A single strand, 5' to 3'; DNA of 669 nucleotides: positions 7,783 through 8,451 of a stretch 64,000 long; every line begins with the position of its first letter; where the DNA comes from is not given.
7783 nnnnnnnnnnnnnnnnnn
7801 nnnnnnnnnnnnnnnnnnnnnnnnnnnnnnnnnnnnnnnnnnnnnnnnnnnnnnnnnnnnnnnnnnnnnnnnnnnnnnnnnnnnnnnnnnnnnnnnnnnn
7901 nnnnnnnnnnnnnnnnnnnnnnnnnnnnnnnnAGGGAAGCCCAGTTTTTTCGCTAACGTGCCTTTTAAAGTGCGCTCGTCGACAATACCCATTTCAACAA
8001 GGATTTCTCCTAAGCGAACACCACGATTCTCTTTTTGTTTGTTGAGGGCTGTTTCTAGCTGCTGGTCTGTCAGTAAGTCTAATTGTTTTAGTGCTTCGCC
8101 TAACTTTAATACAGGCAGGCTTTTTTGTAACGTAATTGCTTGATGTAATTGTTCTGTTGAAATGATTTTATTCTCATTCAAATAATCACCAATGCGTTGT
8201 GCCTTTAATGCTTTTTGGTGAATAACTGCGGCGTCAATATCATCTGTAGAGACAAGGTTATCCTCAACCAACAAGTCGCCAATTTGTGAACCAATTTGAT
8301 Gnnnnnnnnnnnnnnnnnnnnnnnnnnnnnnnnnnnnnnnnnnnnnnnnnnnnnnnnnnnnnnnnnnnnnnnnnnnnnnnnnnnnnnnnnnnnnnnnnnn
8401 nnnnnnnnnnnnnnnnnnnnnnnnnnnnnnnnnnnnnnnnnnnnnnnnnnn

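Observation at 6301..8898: Orphan secretion-type ATPase with four tandem MshEN-like repeats, an unassigned N-domain and a FliA-type promoter, beside the stator genes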

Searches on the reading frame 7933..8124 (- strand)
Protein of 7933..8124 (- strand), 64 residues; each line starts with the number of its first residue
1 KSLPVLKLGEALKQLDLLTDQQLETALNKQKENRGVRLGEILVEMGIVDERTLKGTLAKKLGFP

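Call 76: search_protein_families(library=ncbifam, proteins=[window:7933-8124:-], max_evalue=1)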
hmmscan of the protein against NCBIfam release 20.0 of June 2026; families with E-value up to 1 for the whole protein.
seq(64 aa): 6 families
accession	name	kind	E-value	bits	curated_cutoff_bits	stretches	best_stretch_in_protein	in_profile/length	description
NF053729.1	c-di-GMP_motif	domain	9.1e-15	54.2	38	1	7-59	1-52/53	cyclic di-GMP-binding domain-containing protein, MshE-related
NF012033.0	PRK15489.1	equivalog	4.2e-09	35.1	537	1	7-63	492-547/703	glycosyl transferase family protein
NF008411.1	PRK11234.1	equivalog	4.2e-05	22.1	1170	1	7-62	483-536/723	cyclic di-3',5'-guanylate-activated glycosyltransferase NfrB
TIGR03029.1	EpsG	equivalog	0.00075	18.7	313.8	1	7-61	4-57/274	chain length determinant protein tyrosine kinase EpsG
TIGR02538.1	type_IV_pilB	equivalog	0.0053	15.4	675.65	1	7-64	1-57/564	type IV-A pilus assembly ATPase PilB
NF010178.0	PRK13657.1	equivalog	0.14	10.6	733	1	1-35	488-522/588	glucan ABC transporter ATP-binding protein/ permease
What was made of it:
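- Both motif pairs pass NF053729 (call 76).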

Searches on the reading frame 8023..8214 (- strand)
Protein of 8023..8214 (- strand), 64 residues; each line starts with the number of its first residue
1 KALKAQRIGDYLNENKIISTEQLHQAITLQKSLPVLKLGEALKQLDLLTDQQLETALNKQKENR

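Call 76: search_protein_families(library=ncbifam, proteins=[window:8023-8214:-], max_evalue=1)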
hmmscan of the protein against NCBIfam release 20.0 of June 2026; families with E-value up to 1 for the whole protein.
seq(64 aa): 4 families
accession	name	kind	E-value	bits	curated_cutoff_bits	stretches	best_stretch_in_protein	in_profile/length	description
NF053729.1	c-di-GMP_motif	domain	1.7e-12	46.9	38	1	7-60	1-53/53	cyclic di-GMP-binding domain-containing protein, MshE-related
NF008411.1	PRK11234.1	equivalog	4.9e-05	21.9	1170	1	4-62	480-536/723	cyclic di-3',5'-guanylate-activated glycosyltransferase NfrB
NF012033.0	PRK15489.1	equivalog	0.0016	16.7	537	1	5-62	490-546/703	glycosyl transferase family protein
NF010178.0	PRK13657.1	equivalog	0.033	12.6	733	1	25-64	482-521/588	glucan ABC transporter ATP-binding protein/ permease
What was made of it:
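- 7945..8286 (-): Four MshEN-type 24-residue motifs (residues 167-190, 197-220, 227-250, 257-280), modelled as four helix hairpins. NF053729 scores for each pair (call 76).
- On MshEN c-di-GMP receptor domain: The shifted pair 2+3 scores 46.9 bits, so the pairing register is ambiguous (call 76).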

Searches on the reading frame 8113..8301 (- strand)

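Call 76: search_protein_families(library=ncbifam, proteins=[window:8113-8301:-], max_evalue=1)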
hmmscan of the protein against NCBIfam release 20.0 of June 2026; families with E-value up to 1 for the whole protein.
seq(63 aa): 5 families
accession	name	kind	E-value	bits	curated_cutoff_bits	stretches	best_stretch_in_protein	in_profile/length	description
NF053729.1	c-di-GMP_motif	domain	4.5e-12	45.6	38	2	36-61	1-26/53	cyclic di-GMP-binding domain-containing protein, MshE-related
NF012033.0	PRK15489.1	equivalog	2.6e-05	22.6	537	1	5-63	491-548/703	glycosyl transferase family protein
NF008411.1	PRK11234.1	equivalog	7e-05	21.4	1170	1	5-62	482-537/723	cyclic di-3',5'-guanylate-activated glycosyltransferase NfrB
NF046013.1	surf_attach_Sap1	equivalog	0.0071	16.4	125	1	17-51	44-78/114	surface attachment protein Sap1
TIGR02538.1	type_IV_pilB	equivalog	0.014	14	675.65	1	7-62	2-56/564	type IV-A pilus assembly ATPase PilB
